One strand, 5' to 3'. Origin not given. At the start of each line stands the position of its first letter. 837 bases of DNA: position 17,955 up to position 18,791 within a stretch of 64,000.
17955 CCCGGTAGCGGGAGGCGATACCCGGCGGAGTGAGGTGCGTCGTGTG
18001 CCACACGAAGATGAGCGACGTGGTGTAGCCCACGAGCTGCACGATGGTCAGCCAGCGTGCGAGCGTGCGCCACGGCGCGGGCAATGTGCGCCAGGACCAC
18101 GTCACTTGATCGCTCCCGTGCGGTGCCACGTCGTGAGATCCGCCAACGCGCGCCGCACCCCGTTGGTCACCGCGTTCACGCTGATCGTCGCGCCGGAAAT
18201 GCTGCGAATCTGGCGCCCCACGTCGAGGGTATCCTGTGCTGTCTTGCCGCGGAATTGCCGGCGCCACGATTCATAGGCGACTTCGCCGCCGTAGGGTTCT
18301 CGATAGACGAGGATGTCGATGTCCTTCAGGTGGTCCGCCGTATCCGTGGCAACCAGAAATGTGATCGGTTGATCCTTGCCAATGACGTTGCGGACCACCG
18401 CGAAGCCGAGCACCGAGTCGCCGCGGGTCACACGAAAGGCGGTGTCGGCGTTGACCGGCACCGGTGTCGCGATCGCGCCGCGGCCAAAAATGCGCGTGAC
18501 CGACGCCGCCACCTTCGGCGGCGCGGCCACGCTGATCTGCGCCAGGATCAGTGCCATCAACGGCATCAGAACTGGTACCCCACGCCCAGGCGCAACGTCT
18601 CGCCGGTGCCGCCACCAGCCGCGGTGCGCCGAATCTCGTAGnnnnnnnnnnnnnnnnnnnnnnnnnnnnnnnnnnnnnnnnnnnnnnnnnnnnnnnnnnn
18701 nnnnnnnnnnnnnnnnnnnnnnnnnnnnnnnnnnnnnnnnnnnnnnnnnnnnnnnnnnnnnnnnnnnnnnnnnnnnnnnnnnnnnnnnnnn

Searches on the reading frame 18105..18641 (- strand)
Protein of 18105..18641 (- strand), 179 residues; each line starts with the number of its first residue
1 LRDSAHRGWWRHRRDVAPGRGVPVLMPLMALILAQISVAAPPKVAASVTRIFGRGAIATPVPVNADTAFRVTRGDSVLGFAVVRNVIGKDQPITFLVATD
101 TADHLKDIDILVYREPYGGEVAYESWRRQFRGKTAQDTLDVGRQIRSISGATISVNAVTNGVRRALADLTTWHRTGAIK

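Call 26: search_protein_families(library=pfam, proteins=[window:18105-18641:-], max_evalue=0.001)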
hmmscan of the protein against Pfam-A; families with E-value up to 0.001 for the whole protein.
window:18105-18641:- (179 aa): 1 family
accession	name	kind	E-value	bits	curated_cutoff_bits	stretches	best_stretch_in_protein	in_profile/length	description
PF04205.19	FMN_bind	-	7.8e-10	39.7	22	1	88-166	1-76/77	FMN-binding domain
